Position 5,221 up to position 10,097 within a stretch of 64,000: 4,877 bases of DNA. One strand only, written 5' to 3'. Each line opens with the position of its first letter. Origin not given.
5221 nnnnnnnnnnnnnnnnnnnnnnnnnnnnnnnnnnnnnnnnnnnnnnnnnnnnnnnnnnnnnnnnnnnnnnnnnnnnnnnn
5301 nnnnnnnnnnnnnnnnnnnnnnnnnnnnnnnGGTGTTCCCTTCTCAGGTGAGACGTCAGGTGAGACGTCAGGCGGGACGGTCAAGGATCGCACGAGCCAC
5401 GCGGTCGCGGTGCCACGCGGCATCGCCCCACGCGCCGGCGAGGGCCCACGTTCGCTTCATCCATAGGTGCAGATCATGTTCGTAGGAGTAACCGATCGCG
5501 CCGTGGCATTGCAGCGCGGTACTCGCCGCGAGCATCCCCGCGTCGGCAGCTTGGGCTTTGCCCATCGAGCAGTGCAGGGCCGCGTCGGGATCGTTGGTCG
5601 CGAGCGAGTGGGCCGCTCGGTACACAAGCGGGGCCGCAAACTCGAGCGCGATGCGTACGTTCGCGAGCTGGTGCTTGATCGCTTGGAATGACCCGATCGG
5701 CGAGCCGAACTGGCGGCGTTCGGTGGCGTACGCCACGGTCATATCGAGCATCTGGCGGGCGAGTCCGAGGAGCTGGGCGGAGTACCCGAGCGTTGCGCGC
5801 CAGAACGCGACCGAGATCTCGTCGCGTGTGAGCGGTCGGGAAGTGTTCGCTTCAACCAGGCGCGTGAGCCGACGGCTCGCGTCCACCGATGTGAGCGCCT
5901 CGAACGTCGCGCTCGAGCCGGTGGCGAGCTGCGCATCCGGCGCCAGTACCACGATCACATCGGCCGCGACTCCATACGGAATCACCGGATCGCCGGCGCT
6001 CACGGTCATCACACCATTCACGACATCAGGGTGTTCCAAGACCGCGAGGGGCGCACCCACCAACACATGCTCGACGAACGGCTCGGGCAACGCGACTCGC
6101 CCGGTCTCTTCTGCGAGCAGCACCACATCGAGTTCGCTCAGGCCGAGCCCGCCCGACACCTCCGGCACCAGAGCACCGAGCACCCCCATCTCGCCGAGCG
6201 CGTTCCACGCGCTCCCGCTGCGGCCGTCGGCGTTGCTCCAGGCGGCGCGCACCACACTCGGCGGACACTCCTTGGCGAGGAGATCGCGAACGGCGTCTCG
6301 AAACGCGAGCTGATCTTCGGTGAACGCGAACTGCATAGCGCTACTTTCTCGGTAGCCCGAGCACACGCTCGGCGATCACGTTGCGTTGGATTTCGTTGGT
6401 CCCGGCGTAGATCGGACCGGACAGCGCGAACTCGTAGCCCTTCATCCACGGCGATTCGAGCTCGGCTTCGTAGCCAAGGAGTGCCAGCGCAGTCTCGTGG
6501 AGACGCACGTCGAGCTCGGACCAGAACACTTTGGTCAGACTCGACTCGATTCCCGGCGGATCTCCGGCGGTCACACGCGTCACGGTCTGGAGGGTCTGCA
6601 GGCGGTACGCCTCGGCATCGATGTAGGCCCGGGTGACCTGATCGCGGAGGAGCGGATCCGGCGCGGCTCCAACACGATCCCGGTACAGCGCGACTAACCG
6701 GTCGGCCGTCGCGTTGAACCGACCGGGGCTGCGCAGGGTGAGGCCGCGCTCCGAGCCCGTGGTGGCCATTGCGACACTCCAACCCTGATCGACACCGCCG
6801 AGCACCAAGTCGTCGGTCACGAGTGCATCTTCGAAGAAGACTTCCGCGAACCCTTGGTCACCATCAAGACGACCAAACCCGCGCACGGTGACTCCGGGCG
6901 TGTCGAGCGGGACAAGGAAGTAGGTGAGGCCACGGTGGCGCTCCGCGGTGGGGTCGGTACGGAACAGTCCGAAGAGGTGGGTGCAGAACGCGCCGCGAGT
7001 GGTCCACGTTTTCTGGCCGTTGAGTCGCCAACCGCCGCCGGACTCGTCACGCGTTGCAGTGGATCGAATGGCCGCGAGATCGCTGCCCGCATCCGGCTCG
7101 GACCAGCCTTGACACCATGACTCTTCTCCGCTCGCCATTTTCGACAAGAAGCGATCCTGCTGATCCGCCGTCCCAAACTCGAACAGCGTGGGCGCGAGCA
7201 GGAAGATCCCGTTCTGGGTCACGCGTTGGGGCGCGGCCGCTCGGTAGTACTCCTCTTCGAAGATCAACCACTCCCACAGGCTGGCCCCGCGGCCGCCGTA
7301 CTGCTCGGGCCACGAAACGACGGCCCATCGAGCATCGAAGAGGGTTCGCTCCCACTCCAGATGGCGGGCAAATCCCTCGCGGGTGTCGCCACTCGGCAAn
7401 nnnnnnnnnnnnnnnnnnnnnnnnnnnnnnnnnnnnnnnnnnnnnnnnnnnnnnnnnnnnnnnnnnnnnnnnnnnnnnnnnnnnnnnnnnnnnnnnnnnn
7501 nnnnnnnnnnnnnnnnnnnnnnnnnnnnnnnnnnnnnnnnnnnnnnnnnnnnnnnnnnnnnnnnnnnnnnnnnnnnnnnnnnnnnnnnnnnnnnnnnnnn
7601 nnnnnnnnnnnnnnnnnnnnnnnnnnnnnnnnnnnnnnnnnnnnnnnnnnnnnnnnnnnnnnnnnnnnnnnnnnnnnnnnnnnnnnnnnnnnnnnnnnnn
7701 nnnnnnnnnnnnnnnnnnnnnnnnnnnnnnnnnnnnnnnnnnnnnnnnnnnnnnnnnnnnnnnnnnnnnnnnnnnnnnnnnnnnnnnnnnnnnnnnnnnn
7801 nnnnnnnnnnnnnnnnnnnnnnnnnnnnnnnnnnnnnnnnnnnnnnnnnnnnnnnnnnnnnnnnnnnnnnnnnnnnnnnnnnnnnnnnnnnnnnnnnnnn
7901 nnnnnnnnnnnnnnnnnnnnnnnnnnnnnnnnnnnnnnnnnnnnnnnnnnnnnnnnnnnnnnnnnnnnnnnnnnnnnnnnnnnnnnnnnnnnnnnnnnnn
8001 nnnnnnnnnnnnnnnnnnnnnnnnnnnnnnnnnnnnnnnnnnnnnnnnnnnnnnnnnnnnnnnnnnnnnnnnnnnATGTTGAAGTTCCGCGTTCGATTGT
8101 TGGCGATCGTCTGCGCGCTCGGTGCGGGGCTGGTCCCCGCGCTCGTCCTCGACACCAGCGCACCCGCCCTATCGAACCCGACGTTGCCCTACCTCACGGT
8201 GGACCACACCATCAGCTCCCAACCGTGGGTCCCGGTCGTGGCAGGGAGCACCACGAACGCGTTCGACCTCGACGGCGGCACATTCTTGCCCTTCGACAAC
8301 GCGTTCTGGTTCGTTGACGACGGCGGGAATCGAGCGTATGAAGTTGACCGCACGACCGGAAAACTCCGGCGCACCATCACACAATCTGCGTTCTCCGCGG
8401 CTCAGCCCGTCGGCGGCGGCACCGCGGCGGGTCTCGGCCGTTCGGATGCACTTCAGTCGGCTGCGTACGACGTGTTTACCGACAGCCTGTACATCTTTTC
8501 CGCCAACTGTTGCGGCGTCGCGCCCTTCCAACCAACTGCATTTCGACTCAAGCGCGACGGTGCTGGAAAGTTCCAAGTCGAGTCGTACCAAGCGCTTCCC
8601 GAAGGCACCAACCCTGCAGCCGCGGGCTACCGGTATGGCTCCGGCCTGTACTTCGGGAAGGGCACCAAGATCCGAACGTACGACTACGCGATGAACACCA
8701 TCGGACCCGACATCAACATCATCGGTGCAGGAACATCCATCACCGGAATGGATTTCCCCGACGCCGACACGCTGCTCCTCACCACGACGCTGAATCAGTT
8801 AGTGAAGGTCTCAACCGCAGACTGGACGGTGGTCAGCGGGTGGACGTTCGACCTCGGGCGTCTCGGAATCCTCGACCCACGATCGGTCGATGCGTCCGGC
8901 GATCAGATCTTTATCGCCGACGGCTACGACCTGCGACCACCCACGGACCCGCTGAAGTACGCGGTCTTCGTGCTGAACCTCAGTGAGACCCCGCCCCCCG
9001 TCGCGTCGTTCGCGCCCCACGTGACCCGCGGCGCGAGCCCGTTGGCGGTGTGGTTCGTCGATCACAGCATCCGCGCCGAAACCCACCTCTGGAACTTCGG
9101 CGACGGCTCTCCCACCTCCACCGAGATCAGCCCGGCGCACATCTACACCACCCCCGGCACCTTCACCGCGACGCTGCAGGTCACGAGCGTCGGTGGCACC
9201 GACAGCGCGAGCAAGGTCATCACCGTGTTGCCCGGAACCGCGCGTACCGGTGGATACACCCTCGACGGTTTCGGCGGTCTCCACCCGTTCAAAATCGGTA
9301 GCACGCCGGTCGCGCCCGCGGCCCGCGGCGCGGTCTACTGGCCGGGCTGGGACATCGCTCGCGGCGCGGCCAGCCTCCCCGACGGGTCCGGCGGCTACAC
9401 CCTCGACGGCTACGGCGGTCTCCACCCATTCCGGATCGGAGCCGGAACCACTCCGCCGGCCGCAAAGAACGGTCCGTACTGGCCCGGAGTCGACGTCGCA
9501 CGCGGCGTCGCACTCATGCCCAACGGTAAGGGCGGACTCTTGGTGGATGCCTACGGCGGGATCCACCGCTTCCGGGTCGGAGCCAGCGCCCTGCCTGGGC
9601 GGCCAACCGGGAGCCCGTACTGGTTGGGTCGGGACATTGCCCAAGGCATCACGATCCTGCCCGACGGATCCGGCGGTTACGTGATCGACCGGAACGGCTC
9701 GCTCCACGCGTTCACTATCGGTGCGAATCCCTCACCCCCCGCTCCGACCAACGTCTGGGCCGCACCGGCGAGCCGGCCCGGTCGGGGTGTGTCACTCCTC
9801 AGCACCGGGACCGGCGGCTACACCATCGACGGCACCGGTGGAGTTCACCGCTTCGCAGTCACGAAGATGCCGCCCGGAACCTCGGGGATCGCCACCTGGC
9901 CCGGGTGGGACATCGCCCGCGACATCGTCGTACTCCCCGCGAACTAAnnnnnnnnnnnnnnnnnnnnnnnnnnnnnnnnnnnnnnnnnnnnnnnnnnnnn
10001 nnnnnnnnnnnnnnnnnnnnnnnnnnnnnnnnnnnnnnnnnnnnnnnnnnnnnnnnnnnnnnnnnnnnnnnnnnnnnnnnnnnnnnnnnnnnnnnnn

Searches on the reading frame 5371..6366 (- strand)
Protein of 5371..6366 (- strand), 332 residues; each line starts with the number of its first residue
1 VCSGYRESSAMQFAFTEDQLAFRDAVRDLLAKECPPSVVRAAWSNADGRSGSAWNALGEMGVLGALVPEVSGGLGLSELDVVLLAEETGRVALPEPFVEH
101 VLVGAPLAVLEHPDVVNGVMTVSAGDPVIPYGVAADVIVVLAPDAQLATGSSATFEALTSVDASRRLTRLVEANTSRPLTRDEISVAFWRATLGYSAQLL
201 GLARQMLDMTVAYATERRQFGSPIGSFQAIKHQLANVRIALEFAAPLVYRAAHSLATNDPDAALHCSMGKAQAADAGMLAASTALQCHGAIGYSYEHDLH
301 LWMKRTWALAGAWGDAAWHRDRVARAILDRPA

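Call 64: search_protein_families(library=pfam, proteins=[window:5371-6366:-], max_evalue=0.00001)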
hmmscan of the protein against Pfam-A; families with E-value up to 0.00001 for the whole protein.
window:5371-6366:- (332 aa): 3 families
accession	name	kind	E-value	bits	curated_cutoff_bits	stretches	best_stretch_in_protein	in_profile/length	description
PF00441.29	Acyl-CoA_dh_1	-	4e-25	89.2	22.4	1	195-328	18-150/150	Acyl-CoA dehydrogenase, C-terminal domain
PF02771.21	Acyl-CoA_dh_N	-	8.2e-14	52.4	22.9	1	16-94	1-77/113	Acyl-CoA dehydrogenase, N-terminal domain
PF08028.16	Acyl-CoA_dh_2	-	3e-10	40.9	22.7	1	194-298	2-115/134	Acyl-CoA dehydrogenase, C-terminal domain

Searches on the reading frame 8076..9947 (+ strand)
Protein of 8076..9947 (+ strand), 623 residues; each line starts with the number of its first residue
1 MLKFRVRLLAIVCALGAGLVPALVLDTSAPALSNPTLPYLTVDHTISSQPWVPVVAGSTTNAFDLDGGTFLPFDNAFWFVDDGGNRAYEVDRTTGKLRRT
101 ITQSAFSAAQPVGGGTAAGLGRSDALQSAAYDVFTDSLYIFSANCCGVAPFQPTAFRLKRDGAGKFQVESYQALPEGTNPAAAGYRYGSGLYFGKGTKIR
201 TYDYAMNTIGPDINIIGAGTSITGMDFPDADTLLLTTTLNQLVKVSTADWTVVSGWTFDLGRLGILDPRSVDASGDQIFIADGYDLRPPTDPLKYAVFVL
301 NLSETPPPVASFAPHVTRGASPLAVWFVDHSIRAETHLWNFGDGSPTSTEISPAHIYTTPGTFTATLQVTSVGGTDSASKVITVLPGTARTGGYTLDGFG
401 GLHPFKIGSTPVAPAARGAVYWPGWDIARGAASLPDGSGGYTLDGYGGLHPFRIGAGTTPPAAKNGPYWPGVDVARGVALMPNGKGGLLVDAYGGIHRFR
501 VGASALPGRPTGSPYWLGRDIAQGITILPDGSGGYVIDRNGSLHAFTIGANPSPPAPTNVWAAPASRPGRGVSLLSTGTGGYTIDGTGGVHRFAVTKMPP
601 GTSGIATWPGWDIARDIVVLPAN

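Call 56: find_encoding_contigs(protein=window:8076-9947:+, flank=1500, max_places=6)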
Protein window:8076-9947:+ (623 aa): no gene with exactly this product is on record in the collection.
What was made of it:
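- Tried and rejected: Nothing was on record (call 56).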

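Call 57: search_protein_families(library=pfam, proteins=[window:8076-9944:+], max_evalue=0.001)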
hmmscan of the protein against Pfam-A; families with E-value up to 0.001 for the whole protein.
window:8076-9944:+ (623 aa): 2 families
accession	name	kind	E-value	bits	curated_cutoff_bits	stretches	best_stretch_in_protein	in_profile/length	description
PF18911.6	PKD_4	-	6.9e-12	45.7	27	1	324-384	23-83/85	PKD domain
PF00801.26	PKD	-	3.2e-08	33.9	23.5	1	325-384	17-80/80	PKD domain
